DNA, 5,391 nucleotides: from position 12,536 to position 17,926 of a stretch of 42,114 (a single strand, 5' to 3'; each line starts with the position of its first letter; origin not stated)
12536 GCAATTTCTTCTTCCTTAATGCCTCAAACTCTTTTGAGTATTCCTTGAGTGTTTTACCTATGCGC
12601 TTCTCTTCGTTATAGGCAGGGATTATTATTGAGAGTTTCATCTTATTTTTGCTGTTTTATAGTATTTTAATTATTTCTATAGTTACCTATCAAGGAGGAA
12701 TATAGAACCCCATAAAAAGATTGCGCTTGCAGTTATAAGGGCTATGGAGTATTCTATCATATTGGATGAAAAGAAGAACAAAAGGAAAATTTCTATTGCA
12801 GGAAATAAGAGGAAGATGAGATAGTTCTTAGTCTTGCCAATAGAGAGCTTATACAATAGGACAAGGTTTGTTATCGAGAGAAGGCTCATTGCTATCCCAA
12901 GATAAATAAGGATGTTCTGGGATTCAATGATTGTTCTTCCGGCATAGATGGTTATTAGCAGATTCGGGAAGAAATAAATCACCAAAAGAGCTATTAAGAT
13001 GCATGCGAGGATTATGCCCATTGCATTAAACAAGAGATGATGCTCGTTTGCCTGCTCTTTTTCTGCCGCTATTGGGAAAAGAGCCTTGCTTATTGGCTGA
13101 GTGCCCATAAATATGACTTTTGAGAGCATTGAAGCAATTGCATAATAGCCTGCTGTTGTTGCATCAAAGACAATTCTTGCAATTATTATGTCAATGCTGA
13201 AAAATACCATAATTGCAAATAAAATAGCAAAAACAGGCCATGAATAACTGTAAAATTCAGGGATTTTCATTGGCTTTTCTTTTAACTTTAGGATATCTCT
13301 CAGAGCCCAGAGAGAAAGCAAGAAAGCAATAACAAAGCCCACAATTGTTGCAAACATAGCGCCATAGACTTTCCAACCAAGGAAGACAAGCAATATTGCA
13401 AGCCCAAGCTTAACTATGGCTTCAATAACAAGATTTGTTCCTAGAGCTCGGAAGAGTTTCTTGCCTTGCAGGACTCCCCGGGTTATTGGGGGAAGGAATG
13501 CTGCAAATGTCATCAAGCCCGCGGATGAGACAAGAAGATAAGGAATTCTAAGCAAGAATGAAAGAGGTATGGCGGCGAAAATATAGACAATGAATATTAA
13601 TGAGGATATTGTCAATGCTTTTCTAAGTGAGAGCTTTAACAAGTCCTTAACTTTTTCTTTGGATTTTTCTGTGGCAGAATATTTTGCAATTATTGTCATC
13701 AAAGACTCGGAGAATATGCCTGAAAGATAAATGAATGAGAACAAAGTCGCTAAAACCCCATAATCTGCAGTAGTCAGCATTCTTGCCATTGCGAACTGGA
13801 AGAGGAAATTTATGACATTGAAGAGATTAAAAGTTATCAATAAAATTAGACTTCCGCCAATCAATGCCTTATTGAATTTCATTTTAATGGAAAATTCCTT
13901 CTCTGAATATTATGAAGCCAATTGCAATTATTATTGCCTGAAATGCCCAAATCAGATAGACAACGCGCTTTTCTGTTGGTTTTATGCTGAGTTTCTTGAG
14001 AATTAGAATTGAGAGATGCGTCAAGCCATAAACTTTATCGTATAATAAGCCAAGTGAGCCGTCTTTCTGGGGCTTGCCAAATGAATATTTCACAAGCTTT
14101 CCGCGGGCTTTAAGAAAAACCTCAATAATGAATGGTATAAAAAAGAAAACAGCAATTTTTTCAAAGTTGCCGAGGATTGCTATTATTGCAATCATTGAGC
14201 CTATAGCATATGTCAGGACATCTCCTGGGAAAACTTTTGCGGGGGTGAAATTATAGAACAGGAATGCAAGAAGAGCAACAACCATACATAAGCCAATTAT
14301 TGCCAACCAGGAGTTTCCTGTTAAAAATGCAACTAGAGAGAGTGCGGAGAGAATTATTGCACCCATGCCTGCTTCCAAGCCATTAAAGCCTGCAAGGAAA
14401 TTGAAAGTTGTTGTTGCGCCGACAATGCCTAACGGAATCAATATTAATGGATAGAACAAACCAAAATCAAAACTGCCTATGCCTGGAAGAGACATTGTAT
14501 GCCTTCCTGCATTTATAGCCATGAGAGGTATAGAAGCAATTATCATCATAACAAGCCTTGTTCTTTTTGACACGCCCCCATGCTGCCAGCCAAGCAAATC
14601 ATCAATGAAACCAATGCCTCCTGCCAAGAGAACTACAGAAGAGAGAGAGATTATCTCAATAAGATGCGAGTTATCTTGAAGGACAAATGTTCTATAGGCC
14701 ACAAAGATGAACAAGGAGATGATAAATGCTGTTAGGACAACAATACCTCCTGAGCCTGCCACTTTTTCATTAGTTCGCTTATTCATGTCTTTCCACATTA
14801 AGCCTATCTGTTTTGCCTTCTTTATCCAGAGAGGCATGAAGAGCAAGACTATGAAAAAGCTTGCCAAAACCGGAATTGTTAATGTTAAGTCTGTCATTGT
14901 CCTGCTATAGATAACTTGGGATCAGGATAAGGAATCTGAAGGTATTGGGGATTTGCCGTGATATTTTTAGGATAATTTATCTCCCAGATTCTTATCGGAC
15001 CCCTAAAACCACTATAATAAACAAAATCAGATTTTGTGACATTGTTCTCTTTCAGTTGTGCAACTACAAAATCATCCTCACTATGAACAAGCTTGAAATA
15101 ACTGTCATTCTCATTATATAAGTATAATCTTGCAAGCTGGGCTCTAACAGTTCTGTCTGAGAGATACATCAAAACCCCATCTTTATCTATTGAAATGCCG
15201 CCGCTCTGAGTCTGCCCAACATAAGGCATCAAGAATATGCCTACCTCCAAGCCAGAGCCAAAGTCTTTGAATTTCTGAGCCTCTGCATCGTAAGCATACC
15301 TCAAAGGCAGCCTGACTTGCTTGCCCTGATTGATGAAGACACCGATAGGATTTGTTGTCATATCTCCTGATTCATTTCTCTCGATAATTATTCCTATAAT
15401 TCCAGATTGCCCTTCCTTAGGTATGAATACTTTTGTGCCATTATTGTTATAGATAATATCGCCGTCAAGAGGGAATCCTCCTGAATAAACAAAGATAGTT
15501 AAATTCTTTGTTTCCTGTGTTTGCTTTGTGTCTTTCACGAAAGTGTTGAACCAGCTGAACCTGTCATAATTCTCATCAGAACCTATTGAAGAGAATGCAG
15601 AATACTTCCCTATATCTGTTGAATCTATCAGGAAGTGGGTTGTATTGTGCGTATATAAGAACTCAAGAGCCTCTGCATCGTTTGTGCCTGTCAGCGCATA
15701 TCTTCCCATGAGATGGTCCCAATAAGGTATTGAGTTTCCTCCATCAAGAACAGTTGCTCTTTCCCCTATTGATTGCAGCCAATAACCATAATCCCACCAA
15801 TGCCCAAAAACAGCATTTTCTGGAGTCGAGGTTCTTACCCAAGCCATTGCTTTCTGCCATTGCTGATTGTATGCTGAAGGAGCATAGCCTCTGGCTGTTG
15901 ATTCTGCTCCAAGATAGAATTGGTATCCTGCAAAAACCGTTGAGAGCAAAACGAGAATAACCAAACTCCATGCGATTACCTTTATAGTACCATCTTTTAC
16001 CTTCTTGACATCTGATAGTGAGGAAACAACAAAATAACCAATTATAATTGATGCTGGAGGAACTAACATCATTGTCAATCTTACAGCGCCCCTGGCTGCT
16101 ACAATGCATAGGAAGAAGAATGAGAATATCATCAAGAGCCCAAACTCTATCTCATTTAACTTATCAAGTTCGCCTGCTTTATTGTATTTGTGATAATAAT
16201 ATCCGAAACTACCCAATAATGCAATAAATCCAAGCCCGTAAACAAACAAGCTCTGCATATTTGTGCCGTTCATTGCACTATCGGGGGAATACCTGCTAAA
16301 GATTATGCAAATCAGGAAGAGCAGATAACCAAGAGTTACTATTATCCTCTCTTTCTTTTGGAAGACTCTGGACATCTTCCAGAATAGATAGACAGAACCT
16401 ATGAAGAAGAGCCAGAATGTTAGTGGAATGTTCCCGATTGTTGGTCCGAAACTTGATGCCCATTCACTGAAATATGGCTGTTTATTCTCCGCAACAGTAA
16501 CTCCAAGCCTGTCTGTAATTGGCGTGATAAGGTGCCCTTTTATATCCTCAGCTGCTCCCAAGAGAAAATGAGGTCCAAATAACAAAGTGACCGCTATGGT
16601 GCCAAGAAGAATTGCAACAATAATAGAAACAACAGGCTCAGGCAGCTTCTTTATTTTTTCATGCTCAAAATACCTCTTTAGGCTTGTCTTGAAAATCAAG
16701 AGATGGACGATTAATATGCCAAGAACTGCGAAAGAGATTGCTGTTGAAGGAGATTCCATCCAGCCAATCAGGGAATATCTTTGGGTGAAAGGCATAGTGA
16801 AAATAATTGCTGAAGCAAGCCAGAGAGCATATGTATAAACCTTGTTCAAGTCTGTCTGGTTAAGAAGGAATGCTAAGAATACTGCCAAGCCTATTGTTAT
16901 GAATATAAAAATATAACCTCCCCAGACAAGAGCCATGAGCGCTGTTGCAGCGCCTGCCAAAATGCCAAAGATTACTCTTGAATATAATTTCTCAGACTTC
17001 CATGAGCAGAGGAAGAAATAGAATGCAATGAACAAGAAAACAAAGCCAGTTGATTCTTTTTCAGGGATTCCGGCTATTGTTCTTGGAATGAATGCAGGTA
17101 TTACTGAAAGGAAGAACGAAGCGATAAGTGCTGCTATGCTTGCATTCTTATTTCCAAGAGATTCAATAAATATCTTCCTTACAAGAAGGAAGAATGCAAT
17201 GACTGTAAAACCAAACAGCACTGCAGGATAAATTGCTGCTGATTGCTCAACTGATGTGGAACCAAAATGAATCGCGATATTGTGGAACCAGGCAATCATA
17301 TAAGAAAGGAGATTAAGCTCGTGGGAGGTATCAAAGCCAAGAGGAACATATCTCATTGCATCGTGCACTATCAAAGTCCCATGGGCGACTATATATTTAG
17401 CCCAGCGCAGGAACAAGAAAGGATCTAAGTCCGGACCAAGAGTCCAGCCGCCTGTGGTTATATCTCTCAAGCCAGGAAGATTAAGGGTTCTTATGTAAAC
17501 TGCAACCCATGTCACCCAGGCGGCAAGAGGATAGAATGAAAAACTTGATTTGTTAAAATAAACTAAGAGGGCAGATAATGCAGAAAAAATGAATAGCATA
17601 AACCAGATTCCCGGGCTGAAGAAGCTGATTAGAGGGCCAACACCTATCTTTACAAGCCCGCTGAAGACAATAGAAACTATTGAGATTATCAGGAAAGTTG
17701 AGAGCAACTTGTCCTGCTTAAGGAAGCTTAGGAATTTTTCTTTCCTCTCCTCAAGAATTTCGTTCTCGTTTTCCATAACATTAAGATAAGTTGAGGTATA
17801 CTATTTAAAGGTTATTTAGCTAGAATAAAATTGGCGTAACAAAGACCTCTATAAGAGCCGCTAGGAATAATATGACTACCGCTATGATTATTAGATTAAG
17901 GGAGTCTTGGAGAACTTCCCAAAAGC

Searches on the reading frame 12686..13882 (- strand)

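Call 45: search_protein_families(library=pfam, proteins=[window:12686-13882:-], max_evalue=0.001)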
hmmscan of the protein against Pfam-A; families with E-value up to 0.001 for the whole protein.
window:12686-13882:- (399 aa): 2 families
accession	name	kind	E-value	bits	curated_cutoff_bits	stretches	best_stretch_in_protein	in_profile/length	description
PF01943.22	Polysacc_synt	-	1.4e-14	54.6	28.2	1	13-273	6-271/274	Polysaccharide biosynthesis protein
PF13440.11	Polysacc_synt_3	-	5.3e-12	46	23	1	32-297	2-266/293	Polysaccharide biosynthesis protein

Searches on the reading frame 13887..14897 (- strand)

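Call 45: search_protein_families(library=pfam, proteins=[window:13887-14897:-], max_evalue=0.001)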
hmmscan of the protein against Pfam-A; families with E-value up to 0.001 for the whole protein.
window:13887-14897:- (337 aa): 1 family
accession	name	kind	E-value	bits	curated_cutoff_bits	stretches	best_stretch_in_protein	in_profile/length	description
PF00953.26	Glycos_transf_4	-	4.5e-32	111.7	27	1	83-243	2-159/160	Glycosyl transferase family 4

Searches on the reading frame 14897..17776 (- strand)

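Call 45: search_protein_families(library=pfam, proteins=[window:14897-17776:-], max_evalue=0.001)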
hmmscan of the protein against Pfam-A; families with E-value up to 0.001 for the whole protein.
window:14897-17776:- (960 aa): 1 family
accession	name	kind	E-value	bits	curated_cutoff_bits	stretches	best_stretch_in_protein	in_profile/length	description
PF02516.20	STT3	-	2.5e-17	63.9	24.5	1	117-389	32-295/405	Oligosaccharyl transferase STT3, N-terminal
